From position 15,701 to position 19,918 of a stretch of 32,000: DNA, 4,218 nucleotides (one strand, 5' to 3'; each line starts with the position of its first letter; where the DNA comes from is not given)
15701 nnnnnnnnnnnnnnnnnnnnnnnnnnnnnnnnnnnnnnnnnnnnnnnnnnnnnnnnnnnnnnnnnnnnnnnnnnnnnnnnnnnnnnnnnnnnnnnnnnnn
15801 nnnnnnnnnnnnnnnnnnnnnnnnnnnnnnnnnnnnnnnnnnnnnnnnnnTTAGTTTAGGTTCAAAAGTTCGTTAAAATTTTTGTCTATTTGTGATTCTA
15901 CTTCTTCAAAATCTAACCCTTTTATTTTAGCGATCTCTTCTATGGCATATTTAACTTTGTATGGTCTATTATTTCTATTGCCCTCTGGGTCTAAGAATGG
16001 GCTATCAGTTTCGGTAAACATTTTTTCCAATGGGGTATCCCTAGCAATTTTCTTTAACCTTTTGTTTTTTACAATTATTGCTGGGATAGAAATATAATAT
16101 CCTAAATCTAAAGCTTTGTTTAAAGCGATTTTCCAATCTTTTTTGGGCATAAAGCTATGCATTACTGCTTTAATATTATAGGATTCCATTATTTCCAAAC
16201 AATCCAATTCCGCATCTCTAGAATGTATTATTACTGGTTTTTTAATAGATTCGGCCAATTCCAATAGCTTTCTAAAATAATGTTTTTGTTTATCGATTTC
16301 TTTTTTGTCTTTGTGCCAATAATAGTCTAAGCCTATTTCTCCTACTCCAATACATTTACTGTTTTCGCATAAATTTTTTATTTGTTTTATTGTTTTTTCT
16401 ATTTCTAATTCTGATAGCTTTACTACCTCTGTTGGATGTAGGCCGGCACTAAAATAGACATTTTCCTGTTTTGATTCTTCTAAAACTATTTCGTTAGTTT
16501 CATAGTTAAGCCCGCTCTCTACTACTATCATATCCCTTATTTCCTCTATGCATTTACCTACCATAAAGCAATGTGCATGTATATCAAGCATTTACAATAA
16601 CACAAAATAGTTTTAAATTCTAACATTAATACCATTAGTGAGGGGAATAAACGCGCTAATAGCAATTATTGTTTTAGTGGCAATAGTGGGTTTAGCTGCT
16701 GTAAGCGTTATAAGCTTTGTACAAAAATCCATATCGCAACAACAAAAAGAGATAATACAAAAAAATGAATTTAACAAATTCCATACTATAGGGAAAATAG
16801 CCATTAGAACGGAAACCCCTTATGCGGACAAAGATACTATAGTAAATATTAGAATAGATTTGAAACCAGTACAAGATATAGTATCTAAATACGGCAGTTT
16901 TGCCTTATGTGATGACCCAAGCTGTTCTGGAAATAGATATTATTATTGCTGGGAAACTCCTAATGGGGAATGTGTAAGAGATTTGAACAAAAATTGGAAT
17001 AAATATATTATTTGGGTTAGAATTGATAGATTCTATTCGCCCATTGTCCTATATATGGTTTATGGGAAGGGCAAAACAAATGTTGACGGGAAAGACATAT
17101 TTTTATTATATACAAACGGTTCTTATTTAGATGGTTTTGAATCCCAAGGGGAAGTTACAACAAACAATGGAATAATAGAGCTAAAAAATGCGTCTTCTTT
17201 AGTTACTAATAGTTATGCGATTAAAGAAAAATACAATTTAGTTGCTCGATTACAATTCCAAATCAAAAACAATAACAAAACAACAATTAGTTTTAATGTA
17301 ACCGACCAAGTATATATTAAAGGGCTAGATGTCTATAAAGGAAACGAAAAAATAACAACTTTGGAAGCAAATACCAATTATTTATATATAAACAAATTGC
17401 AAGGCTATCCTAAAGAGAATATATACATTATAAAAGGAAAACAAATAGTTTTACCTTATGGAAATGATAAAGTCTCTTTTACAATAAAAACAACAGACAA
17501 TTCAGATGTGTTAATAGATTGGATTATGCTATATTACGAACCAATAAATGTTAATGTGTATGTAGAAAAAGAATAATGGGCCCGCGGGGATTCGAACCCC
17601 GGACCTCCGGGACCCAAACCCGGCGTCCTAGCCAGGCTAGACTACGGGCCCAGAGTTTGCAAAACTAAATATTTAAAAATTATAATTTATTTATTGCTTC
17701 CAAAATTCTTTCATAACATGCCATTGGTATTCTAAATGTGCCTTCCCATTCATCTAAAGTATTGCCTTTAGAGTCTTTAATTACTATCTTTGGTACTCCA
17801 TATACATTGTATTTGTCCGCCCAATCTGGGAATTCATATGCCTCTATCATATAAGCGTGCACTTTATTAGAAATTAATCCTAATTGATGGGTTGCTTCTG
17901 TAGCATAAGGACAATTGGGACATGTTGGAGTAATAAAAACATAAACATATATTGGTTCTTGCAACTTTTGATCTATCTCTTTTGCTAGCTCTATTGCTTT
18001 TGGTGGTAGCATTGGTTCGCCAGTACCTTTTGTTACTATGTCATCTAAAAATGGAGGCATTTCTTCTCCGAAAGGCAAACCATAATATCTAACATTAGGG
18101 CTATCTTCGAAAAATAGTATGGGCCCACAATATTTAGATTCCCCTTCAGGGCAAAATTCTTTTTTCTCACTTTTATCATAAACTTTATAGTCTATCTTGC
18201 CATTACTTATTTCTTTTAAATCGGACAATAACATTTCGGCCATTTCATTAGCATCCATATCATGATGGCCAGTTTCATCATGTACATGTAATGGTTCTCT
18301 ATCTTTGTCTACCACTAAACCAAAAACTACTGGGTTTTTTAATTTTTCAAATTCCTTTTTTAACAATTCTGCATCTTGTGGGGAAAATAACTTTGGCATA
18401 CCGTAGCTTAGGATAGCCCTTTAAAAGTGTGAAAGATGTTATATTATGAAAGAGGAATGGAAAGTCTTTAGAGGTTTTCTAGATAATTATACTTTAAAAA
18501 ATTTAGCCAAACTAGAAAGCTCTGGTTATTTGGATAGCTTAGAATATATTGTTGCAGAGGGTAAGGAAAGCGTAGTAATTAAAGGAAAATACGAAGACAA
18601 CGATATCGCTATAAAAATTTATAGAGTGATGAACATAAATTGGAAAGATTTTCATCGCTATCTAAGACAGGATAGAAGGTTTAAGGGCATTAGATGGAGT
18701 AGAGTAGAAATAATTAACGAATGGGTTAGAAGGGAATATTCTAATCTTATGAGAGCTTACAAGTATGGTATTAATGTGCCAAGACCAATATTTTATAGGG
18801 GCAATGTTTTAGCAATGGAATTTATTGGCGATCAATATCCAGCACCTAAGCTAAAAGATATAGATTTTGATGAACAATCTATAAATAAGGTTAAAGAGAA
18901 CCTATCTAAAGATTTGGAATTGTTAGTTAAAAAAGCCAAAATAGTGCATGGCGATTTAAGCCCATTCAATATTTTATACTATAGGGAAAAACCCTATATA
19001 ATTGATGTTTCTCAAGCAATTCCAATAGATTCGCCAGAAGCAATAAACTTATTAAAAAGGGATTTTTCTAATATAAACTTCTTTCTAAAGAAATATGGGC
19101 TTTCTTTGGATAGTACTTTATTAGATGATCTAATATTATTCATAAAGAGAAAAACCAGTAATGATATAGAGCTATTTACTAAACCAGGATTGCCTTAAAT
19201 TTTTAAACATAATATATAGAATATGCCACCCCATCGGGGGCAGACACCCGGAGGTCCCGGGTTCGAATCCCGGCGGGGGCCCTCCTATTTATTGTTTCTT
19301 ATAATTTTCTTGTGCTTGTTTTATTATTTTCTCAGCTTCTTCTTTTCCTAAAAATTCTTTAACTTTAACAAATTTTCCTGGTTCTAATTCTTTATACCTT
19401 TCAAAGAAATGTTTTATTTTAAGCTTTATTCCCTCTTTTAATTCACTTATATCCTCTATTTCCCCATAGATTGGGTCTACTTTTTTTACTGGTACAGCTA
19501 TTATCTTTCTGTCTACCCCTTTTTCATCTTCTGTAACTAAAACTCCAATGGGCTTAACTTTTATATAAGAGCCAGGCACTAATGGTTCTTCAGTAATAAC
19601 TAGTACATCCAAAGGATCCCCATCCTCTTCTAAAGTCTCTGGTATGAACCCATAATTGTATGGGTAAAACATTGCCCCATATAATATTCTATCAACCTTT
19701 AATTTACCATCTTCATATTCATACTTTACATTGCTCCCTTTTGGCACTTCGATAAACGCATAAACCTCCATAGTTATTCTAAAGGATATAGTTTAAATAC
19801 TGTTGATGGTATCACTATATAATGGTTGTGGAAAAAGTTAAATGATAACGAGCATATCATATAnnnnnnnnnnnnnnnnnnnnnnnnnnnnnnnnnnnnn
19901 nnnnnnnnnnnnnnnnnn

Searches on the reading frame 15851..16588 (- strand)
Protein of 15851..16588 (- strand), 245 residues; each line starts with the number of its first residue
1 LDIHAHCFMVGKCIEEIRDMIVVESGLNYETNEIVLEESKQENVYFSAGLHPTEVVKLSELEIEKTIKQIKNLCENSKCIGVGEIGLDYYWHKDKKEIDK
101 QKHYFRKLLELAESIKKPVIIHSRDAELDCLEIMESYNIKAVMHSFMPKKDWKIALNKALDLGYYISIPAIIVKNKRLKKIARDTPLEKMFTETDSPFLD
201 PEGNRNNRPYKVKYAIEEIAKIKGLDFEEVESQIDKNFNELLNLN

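Call 11: search_protein_families(library=pfam, proteins=[window:15851-16588:-], max_evalue=0.001)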
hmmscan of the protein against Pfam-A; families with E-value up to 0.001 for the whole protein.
window:15851-16588:- (245 aa): 1 family
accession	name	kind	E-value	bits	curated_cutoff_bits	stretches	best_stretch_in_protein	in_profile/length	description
PF01026.27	TatD_DNase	-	6.5e-59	199.8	27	1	20-242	29-252/253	TatD related DNase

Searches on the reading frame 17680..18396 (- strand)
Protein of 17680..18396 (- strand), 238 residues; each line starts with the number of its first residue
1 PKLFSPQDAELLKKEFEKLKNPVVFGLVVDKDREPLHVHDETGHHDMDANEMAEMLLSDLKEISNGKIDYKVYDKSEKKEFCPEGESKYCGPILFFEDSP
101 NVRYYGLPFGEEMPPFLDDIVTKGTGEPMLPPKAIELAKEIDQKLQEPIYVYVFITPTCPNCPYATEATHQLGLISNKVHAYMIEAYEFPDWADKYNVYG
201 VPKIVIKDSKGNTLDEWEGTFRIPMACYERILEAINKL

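Call 11: search_protein_families(library=pfam, proteins=[window:17680-18396:-], max_evalue=0.001)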
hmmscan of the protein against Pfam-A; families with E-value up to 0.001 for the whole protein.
window:17680-18396:- (238 aa): 3 families
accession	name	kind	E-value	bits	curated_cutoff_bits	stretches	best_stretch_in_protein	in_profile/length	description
PF13192.12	Thioredoxin_3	-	1e-08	35.5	24.8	1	152-208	4-57/76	Thioredoxin domain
PF23357.1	DUF7088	-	6.9e-05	23.4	27.8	0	139-210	12-89/105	Domain of unknown function (DUF7088)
PF13098.12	Thioredoxin_2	-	0.00026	21.7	27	1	147-219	5-93/104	Thioredoxin-like domain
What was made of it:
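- Checked: The Pro-rich spacer, the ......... end and the thioredoxin-fold gene 1.5 kb upstream (17680-18399, call 11) are all present.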

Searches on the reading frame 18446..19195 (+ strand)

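Call 11: search_protein_families(library=pfam, proteins=[window:18446-19195:+], max_evalue=0.001)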
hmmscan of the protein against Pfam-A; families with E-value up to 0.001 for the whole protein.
window:18446-19195:+ (250 aa): 2 families
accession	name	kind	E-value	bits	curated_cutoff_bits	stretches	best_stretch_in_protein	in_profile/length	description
PF01163.29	RIO1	-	3.1e-50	170.8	22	1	50-220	9-180/187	RIO domain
PF19974.5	TCAD9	-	0.00051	19.8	40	1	164-187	297-320/429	Ternary complex associated domain 9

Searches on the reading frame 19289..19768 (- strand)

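Call 11: search_protein_families(library=pfam, proteins=[window:19289-19768:-], max_evalue=0.001)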
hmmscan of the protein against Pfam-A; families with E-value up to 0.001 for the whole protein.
window:19289-19768:- (159 aa): 1 family
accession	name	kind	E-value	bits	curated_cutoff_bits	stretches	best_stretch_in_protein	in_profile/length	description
PF00719.24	Pyrophosphatase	-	2.7e-56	190.1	23.5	1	5-157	2-153/153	Inorganic pyrophosphatase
